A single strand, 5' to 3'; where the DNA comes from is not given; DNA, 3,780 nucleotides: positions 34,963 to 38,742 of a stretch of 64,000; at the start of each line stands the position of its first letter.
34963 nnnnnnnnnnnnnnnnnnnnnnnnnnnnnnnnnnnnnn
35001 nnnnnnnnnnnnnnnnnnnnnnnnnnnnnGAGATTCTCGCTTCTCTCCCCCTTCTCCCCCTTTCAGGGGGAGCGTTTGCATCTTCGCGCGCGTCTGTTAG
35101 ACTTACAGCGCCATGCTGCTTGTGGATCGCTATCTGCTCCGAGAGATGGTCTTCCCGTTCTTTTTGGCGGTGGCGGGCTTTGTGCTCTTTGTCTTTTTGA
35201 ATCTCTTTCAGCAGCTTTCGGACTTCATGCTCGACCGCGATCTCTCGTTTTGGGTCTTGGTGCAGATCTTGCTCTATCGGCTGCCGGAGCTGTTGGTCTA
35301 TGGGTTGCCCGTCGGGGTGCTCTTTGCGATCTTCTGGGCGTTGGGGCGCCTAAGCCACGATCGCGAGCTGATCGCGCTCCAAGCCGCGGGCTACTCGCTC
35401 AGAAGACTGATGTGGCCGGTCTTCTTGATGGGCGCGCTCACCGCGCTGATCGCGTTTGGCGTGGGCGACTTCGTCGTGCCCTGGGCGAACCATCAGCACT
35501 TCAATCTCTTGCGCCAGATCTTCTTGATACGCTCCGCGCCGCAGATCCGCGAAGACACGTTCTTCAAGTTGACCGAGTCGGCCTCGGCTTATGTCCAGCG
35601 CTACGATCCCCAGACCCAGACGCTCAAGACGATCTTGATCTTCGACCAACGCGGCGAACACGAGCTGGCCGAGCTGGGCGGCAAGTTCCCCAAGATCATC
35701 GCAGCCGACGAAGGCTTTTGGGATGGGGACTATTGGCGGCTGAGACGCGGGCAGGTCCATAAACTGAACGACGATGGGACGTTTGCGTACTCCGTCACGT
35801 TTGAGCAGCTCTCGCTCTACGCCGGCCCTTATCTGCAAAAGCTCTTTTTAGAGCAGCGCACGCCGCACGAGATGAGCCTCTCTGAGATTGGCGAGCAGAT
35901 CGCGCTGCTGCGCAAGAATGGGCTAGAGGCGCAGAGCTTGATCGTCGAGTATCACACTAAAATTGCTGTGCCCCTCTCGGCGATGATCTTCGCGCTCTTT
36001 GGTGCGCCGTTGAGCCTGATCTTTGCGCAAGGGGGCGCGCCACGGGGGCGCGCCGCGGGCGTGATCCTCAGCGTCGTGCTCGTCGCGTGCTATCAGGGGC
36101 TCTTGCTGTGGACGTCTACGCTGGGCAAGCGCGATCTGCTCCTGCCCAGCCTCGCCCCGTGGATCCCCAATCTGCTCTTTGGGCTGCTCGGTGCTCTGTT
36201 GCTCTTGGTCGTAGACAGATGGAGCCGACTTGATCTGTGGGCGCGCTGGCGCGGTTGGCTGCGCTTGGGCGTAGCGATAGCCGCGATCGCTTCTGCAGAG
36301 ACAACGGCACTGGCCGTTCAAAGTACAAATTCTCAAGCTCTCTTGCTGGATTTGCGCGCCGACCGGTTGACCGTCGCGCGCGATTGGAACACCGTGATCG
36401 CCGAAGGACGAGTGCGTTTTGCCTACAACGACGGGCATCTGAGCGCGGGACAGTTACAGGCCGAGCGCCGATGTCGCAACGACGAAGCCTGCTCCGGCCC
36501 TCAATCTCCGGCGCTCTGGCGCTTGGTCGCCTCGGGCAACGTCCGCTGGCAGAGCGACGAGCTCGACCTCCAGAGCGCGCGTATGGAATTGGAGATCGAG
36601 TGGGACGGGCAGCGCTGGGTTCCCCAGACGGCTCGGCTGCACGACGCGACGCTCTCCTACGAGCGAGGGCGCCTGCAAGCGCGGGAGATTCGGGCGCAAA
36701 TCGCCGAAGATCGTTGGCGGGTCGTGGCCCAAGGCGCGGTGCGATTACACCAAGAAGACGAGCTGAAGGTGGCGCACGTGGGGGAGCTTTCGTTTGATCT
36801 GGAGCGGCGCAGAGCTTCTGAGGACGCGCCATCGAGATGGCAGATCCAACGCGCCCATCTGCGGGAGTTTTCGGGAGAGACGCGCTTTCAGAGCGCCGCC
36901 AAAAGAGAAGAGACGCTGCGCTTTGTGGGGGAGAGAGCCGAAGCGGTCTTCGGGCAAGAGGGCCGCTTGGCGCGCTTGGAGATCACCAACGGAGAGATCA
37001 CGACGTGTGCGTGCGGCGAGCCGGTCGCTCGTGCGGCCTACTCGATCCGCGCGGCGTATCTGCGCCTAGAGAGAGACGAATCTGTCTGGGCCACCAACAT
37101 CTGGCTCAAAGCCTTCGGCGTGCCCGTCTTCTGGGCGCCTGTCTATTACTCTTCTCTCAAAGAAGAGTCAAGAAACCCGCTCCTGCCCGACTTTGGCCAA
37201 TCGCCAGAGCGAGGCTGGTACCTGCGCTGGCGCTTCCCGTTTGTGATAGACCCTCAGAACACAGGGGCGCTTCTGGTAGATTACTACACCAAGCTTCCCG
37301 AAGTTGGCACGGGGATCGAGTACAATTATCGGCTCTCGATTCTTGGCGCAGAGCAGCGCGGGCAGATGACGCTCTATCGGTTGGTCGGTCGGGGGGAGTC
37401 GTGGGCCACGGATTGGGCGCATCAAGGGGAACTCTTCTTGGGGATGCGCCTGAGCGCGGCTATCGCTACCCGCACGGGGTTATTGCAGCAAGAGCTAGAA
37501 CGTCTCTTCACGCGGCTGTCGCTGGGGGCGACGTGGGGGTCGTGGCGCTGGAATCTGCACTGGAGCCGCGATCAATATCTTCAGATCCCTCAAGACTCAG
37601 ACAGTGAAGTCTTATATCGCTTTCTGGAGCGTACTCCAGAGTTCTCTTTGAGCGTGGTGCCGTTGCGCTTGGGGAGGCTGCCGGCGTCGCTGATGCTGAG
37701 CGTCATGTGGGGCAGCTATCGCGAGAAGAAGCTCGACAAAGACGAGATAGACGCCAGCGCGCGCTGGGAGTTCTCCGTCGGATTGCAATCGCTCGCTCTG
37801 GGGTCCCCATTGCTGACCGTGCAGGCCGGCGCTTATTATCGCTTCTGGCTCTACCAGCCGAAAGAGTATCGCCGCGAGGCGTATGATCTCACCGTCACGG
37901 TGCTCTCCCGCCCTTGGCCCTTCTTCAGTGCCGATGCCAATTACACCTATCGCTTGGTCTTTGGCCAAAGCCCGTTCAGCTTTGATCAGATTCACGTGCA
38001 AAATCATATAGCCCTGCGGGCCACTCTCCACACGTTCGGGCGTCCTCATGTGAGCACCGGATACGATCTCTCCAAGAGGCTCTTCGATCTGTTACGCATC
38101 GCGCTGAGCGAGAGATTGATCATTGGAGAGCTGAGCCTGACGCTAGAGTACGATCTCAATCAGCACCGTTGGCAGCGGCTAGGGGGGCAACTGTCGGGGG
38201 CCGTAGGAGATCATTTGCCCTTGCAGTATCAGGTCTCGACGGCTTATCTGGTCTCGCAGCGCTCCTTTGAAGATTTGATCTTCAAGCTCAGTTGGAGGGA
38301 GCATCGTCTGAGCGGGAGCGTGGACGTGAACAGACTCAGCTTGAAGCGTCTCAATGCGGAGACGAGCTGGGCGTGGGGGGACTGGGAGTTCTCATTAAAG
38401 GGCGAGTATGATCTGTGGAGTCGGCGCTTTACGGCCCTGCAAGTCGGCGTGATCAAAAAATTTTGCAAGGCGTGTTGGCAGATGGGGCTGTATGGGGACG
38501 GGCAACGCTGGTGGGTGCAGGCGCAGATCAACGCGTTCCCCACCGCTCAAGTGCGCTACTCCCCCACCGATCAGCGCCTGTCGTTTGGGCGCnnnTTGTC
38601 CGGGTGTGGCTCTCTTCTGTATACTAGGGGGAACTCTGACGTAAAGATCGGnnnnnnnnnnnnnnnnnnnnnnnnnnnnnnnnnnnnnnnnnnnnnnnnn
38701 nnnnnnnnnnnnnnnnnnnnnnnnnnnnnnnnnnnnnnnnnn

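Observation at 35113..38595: One polypeptide joining LptF/G permease, LptA-like jellyrolls and an LptD-like barrel: a candidate single-gene trans-envelope lipid bridge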

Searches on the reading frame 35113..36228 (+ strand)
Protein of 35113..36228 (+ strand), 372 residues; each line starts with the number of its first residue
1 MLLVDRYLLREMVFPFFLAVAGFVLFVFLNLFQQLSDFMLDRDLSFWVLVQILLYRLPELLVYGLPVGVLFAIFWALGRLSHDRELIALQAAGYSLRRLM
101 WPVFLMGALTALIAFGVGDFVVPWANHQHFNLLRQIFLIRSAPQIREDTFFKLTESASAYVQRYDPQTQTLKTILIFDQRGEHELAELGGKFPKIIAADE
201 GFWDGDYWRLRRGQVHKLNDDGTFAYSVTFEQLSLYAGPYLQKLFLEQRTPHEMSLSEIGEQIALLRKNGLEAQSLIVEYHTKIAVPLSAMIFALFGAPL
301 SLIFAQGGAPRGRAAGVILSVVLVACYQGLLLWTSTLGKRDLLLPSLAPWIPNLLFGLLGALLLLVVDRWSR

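Call 81: find_homologous_proteins(query=window:35113-36228:+, max_evalue=1e-10)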
Query window:35113-36228:+ (372 aa): 50 proteins with E <= 1e-10 among 8000 candidates.
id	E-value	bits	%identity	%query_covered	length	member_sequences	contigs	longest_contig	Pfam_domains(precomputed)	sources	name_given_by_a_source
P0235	2.5e-108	381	51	100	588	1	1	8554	PF03739.20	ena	-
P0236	1.4e-77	280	42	94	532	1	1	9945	PF03739.20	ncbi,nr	ncbi:MAG TPA: YjgP/YjgQ family permease, partial [Candidatus Acetothermia bacterium]|nr:YjgP/YjgQ fa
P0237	9.3e-61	224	34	99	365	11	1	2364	PF03739.20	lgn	-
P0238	3.1e-60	223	34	99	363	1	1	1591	PF03739.20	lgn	-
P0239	8.6e-52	195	29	98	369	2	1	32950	PF03739.20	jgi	jgi:lipopolysaccharide export system permease protein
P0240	1.5e-50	191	35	98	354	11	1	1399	PF03739.20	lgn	-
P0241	7.3e-50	189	34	94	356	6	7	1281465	PF03739.20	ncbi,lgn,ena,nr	ncbi:MAG: YjgP/YjgQ family permease [Firmicutes bacterium]|nr:YjgP/YjgQ family permease [Bacillota b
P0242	2.6e-49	187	31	93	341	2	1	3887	PF03739.20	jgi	-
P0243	2.5e-38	151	25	98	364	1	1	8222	PF03739.20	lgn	-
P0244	5.4e-38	150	25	98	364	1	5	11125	PF03739.20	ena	-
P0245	5.9e-38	149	25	98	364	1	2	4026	PF03739.20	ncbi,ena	-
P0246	1.1e-37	149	25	98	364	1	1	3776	PF03739.20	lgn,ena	-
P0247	3.8e-37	147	24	98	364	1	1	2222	PF03739.20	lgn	-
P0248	1.2e-36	145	25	98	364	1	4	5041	PF03739.20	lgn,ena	-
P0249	2.2e-36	144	24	98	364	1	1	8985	PF03739.20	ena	-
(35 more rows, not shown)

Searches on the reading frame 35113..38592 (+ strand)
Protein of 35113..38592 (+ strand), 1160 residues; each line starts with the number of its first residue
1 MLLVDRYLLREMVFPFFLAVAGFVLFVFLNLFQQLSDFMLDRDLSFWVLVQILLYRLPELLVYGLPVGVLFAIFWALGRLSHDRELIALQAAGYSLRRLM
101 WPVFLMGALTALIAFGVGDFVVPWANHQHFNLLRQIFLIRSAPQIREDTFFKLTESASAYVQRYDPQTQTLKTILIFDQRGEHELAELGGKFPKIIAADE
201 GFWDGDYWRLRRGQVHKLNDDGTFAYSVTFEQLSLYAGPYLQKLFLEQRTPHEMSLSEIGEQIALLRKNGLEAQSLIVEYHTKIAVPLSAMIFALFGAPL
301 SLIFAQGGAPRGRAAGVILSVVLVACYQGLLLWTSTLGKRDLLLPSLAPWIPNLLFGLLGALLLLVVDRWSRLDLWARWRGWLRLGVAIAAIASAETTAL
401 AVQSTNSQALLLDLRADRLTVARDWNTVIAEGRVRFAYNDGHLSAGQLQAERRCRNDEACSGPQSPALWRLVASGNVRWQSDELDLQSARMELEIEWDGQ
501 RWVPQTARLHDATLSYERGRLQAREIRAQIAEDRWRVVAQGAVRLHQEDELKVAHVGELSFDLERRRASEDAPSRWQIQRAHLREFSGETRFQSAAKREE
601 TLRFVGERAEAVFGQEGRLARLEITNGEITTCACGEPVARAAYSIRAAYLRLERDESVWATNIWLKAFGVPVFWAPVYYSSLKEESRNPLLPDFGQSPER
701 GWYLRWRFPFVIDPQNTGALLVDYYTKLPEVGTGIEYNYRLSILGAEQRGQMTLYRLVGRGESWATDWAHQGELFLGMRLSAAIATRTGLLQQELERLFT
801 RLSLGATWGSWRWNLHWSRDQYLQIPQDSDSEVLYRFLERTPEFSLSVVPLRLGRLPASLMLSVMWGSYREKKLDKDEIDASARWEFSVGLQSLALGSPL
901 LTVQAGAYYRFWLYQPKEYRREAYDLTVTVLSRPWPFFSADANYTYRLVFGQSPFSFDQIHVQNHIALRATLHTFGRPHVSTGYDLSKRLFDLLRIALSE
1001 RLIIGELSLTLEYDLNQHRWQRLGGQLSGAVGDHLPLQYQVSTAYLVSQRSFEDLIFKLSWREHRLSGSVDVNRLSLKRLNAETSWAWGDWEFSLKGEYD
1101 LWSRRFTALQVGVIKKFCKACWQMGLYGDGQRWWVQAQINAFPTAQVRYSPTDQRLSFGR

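Call 3: search_protein_families(library=pfam, proteins=[window:35113-38592:+], max_evalue=1)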
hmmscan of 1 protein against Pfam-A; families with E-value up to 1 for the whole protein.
window:35113-38592:+ (1160 aa): 2 families
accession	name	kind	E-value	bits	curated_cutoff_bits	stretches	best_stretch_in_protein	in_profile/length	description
PF03739.19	LptF_LptG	-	7.3e-82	275.7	27.9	1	6-364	1-351/353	Lipopolysaccharide export system permease LptF/LptG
PF02687.27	FtsX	-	0.014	15.9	25.5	1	68-118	12-62/120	FtsX-like permease C-terminal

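Call 4: search_protein_families(library=ncbifam, proteins=[window:35113-38592:+], max_evalue=1)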
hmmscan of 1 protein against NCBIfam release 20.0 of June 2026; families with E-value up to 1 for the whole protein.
window:35113-38592:+ (1160 aa): 2 families
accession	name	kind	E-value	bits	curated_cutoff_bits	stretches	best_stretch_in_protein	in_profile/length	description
TIGR04407.1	LptF_YjgP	equivalog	1.9e-49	168.3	230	1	4-364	2-345/347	LPS export ABC transporter permease LptF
TIGR04408.1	LptG_lptG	equivalog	3.8e-48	163.9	240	1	4-365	2-349/351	LPS export ABC transporter permease LptG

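Call 10: search_solved_structures(query=A1, max_evalue=10, show_alignments=0)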
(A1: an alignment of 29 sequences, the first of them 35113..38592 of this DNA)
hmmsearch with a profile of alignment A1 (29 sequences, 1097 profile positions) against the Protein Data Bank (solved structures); distinct sequences matched with E-value up to 10: 20.
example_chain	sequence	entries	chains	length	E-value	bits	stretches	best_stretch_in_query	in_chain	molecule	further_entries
8frl_G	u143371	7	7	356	1.8e-13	52.7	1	20-365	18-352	LPS export ABC transporter permease LptG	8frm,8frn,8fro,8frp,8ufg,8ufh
7efo_F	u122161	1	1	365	7.8e-13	50.5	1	5-367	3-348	Lipopolysaccharide export system permease protein LptF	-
5l75_F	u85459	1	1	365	8.8e-13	50.4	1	5-367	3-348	FIG000988: Predicted permease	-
6mit_F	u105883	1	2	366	1.2e-11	46.6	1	5-367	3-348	LPS export ABC transporter permease LptF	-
6mjp_F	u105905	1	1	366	5e-11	44.5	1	5-177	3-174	FIG000988: Predicted permease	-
6mhu_F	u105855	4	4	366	7e-11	44.1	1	5-367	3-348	Lipopolysaccharide export system permease protein LptF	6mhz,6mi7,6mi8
6s8g_F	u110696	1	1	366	9.4e-11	43.6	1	5-368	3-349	LPS export ABC transporter permease LptF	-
8frl_F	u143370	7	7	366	1.5e-10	43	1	5-184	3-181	Lipopolysaccharide export system permease protein LptF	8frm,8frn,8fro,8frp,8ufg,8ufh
6s8h_F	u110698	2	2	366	2.8e-10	42.1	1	5-367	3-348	Lipopolysaccharide export system permease protein LptF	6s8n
6mit_G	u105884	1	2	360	4.9e-10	41.3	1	57-367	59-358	Lipopolysaccharide export system permease protein LptG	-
6mhu_G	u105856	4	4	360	1.2e-09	40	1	57-367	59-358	Lipopolysaccharide export system permease protein LptG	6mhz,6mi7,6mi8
9doh_F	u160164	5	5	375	1.5e-09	39.6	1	4-367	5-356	Lipopolysaccharide export system permease protein LptF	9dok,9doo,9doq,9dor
5x5y_F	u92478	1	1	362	2.9e-09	38.7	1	5-367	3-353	Uncharacterized protein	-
6s8g_G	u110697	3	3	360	4.2e-09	38.2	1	57-367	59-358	Inner membrane protein yjgQ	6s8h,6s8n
9doh_G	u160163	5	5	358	4.5e-09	38.1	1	4-365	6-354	Permease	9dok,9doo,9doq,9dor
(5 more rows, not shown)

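Call 11: search_protein_families(library=pfam, alignment_id=A1, max_evalue=0.1)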
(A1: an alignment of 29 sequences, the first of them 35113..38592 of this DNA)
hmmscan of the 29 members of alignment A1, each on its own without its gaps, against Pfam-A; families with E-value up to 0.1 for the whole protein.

A. member 1, window:35113-38592:+ (1160 aa): 2 families
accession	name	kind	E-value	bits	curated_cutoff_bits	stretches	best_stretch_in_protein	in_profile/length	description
PF03739.19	LptF_LptG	-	7.3e-82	275.7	27.9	1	6-364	1-351/353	Lipopolysaccharide export system permease LptF/LptG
PF02687.27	FtsX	-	0.014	15.9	25.5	1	68-118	12-62/120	FtsX-like permease C-terminal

B. families by the number of members that match (of 29 scanned): 7 families
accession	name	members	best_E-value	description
PF03739.19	LptF_LptG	29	7e-86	Lipopolysaccharide export system permease LptF/LptG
PF03968.19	LptD_N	14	1e-05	LptA/(LptD N-terminal domain) LPS transport protein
PF02687.27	FtsX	4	0.0051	FtsX-like permease C-terminal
PF00122.25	E1-E2_ATPase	1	0.0056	E1-E2 ATPase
PF20517.3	TMEM127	1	0.047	Transmembrane protein 127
PF15131.11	DUF4567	1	0.063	Domain of unknown function (DUF4567)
PF02517.21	Rce1-like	1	0.077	Type II CAAX prenyl endopeptidase Rce1-like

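Call 25: predict_structure(alignment_id=A1)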
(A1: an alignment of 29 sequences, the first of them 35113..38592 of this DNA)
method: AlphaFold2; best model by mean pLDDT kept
length: 1160 residues; sequences in the alignment: 29
mean_pLDDT: 76.4   pTM: 0.45
mean pLDDT of the five models: 76.4, 74.5, 73.6, 72.8, 70.8
residues with pLDDT >= 90: 157; 70-90: 696; 50-70: 252; < 50: 55
segments of 3 or more residues with pLDDT < 50: 1-4, 91-93, 139-141, 222-224, 384-410, 791-794, 829-831
pLDDT, mean of each block of 10 residues (from residue 1): 56 73 77 69 73 83 79 74 55 59 79 84 83 65 64 70 78 75 55 72 81 70 57 73 64 81 66 76 85 78 60 67 82 81 80 82 68 53 48 36 34 72 76 79 87 68 71 86 83 80 82 80 86 83 71 77 71 70 84 65 86 76 88 78 84 80 82 79 62 66 81 83 82 89 82 79 80 83 82 62 91 93 63 76 90 80 93 81 92 85 93 86 93 90 93 78 90 86 91 90 84 89 89 73 88 87 82 78 78 79 68 75 74 71 60 54
secondary structure, 60 per line:
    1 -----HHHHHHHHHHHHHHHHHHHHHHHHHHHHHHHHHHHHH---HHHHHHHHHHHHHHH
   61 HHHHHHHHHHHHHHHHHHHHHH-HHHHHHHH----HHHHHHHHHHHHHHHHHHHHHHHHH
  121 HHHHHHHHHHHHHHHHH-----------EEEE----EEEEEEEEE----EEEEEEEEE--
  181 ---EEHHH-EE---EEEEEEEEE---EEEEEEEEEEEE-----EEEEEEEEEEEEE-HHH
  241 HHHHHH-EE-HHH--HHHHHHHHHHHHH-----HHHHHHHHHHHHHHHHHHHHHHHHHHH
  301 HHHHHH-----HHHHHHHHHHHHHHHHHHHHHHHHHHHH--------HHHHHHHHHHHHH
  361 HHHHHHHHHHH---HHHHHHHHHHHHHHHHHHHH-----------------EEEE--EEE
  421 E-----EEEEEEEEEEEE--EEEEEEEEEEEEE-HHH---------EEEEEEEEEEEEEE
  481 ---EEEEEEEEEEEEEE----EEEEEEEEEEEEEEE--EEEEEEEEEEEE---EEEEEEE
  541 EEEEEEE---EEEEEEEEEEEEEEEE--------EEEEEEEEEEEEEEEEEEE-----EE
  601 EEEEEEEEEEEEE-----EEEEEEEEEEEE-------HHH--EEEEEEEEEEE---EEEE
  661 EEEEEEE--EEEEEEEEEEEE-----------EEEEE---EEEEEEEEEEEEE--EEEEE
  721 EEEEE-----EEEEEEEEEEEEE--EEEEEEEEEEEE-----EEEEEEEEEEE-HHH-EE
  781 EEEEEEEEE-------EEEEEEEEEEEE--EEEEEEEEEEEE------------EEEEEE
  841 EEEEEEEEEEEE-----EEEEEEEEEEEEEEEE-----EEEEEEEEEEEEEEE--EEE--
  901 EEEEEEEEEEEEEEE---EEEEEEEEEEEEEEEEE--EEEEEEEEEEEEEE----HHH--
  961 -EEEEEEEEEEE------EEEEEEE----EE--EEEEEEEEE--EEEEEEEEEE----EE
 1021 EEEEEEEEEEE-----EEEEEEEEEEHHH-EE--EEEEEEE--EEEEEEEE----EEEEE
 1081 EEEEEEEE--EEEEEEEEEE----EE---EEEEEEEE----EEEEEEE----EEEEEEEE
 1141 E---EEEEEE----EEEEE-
elements in order (helices of 4 or more, strands of 3 or more residues): H6-42 H46-82 H84-91 H96-137 E149-152 E157-165 E170-178 E195-203 E207-218 E224-236 H238-246 H256-268 H274-306 H312-339 H348-371 H375-394 E412-415 E418-421 E427-438 E441-453 E467-480 E484-497 E502-516 E519-530 E534-547 E551-566 E575-593 E599-613 E619-630 E643-653 E657-667 E670-681 E693-697 E701-713 E716-725 E731-743 E746-757 E763-773 E779-789 E797-808 E811-822 E835-852 E858-873 E879-893 E896-898 E901-915 E919-935 E938-951 E962-972 E979-985 E994-1002 E1005-1014 E1019-1031 E1037-1046 E1055-1061 E1064-1071 E1076-1088 E1091-1100 E1110-1117 E1122-1128 E1133-1141 E1145-1150 E1155-1159

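Call 27: fold_search(model_id=the predicted structure, library=pdb)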
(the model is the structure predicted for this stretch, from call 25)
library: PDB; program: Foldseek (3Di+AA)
matches with E <= 10: 778; with E <= 0.001: 77
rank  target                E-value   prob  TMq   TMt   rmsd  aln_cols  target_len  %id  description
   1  4q35_A                6.3e-22  1.00  0.28  0.38  12.1       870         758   10  Structure of a membrane protein (released 2014-06-25)
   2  5iv9_A                6.9e-22  1.00  0.28  0.37  12.1       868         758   11  The LPS Transporter LptDE from Klebsiella pneumoniae, full-length (released 2016-05-18)
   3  9kn3_A                1.6e-20  1.00  0.28  0.37  12.2       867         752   10  Cryo-EM structure of LptDEM complex from Escherichia coli (released 2025-07-23)
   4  9a39_MODEL_1_A        3.3e-20  1.00  0.31  0.40  14.2       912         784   11  Model of E. coli LptD by in-cell photo-crosslinking MS and deep learning (released 2023-02-24)
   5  9ia0_A                8.5e-20  1.00  0.27  0.36  13.1       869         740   10  LpDE from Escherichia coli (released 2025-12-10)
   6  8h1s_C                9.5e-19  1.00  0.28  0.36  13.3       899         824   12  Crystal structure of apo-LptDE complex (released 2023-10-11)
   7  8h1r_D                1.1e-18  1.00  0.28  0.38  13.0       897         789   11  Crystal structure of LptDE-YifL complex (released 2023-10-25)
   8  9rpr_A                7.6e-18  1.00  0.26  0.35  12.5       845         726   10  Cryo-EM structure of LptDEM complex containing Shigella flexneri LptE and endogenous E. coli LptD and LptM (released 2025-12-10)
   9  8h1s_A                1.6e-17  1.00  0.26  0.34  13.8       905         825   11  Crystal structure of apo-LptDE complex (released 2023-10-11)
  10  9ia5_A                3.0e-17  1.00  0.26  0.36  12.4       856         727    9  LpDEM from Escherichia coli (released 2025-12-10)
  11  8h1r_A                1.2e-16  1.00  0.27  0.38  13.1       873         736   11  Crystal structure of LptDE-YifL complex (released 2023-10-25)
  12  9fz5_A                2.7e-16  1.00  0.26  0.34  12.9       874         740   10  Cryo-EM structure of LptDE-YedD complex from Escherichia Coli (released 2025-04-09)
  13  9ia2_A                3.5e-16  1.00  0.27  0.38  12.4       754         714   11  LpDEM from Escherichia coli (released 2025-12-10)
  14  9rps_A                6.4e-16  1.00  0.28  0.38  12.6       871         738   10  Cryo-EM structure of Shigella flexneri LptDE in complex with RTP45 superinfection exclusion protein from RTP bacteriop (released 2025-12-10)
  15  7omm_A                8.9e-16  1.00  0.30  0.43  11.4       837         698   12  Cryo-EM structure of N. gonorhoeae LptDE in complex with ProMacrobodies (MBPs have not been built de novo) (released 2022-05-04)
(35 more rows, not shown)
